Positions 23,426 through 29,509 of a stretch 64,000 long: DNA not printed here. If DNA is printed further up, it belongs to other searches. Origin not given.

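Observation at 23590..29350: Array of ~17 consecutive Ig-like ~100-aa repeats at the N-terminal part of giant protein 1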

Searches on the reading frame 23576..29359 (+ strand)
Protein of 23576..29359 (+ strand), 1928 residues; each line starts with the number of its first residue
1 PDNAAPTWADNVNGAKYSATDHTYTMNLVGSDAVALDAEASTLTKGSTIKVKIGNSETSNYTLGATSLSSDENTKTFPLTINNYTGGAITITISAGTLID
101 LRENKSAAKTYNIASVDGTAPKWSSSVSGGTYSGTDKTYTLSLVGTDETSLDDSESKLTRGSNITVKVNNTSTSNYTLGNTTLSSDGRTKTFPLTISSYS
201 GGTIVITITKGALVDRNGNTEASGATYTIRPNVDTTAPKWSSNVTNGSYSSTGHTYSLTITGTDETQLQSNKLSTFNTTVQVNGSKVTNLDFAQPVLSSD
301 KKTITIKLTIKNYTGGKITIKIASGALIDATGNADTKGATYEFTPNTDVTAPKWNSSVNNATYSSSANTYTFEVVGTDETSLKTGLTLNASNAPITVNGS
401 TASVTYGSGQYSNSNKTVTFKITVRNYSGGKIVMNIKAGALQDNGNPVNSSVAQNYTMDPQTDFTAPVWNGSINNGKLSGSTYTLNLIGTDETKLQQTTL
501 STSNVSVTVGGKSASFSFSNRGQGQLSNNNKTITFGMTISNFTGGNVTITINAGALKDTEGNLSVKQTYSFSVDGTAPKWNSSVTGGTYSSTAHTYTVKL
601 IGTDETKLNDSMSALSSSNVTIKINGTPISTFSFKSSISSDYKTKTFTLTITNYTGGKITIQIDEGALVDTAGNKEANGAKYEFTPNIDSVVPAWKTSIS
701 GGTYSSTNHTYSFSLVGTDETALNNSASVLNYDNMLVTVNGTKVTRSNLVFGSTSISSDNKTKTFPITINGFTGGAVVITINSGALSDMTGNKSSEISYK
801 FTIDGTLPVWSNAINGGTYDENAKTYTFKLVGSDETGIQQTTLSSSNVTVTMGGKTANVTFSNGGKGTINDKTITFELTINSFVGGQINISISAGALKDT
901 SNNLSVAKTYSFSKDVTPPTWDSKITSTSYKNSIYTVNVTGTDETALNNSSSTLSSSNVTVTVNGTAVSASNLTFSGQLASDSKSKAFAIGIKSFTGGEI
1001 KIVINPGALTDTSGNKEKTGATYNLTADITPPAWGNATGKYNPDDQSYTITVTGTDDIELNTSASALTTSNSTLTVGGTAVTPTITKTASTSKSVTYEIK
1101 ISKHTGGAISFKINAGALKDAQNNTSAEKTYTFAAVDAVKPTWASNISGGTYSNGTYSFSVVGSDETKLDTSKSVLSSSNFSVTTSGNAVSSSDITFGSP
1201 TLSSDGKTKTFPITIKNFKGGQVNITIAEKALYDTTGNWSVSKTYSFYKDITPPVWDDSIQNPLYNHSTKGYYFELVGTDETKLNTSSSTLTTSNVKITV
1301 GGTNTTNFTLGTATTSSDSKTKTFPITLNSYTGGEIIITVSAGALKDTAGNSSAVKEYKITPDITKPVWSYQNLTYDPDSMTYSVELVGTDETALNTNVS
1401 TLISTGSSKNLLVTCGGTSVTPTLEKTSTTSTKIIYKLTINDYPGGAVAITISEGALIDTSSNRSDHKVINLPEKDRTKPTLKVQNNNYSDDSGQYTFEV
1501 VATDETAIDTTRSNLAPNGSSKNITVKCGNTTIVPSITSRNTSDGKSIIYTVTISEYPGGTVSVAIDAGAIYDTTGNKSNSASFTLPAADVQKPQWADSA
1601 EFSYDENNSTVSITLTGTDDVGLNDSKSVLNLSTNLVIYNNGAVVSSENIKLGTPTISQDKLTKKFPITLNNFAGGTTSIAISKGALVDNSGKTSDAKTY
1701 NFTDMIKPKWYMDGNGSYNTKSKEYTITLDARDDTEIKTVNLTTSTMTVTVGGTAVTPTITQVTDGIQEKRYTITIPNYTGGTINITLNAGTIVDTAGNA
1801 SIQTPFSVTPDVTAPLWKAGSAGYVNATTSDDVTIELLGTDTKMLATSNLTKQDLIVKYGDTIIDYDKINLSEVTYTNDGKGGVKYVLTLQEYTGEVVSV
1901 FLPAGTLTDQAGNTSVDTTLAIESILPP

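Call 29: find_related_loci(query=window:23576-29359:+, collection=genome_contigs, flank=10000)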
Query window:23576-29359:+ (1928 aa) in genome_contigs; peptide patterns used: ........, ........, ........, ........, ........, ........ (x = any residue, [..] = any of these).
62 stretches matched a pattern; 3 encode a relative of the query (tblastn E <= 1e-3); 3 distinct loci.
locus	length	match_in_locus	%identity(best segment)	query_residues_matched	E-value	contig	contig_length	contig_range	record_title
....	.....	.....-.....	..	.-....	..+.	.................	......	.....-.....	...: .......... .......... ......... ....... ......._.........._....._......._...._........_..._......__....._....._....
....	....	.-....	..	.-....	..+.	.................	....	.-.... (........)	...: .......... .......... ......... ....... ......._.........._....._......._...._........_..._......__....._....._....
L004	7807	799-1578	23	731-1013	2e-5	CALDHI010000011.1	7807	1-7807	MAG: uncultured Alphaproteobacteria bacterium isolate B3_Bin_Bin_116_2 genome assembly, contig: c_000000195131, whole ge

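Call 64: find_related_loci(query=window:23576-29359:+, collection=metagenome_contigs, flank=10000)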
Query window:23576-29359:+ (1928 aa) in metagenome_contigs; peptide patterns used: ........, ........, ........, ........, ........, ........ (x = any residue, [..] = any of these).
148 stretches matched a pattern; 17 encode a relative of the query (tblastn E <= 1e-3); 14 distinct loci.
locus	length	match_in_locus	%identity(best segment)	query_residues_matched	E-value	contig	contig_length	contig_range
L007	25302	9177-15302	85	1-1928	0e+0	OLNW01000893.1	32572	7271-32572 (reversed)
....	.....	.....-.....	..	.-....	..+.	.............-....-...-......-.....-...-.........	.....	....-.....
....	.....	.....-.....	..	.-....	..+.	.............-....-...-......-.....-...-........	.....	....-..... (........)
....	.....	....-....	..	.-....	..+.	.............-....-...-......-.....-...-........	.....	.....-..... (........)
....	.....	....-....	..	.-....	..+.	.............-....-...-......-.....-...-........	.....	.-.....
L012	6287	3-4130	93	2-1928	0e+0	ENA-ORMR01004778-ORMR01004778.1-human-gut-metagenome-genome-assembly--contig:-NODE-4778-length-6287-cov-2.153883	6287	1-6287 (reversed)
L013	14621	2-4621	74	2-1928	0e+0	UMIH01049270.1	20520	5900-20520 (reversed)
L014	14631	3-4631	74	2-1928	0e+0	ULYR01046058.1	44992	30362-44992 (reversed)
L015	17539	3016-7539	71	1-1928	0e+0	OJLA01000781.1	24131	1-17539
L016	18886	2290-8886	69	1-1928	0e+0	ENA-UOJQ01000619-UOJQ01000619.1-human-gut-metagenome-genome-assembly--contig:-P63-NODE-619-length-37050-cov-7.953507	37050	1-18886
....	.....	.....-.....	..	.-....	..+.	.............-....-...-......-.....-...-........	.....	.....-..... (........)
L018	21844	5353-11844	69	1-1928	0e+0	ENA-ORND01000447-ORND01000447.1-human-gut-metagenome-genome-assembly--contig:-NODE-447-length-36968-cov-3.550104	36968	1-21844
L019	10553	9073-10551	98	1-1928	0e+0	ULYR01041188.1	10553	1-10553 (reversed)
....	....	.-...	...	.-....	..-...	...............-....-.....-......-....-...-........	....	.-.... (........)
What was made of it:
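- Tried and rejected: I repeated it with the whole array as a single protein (calls 29, 64).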
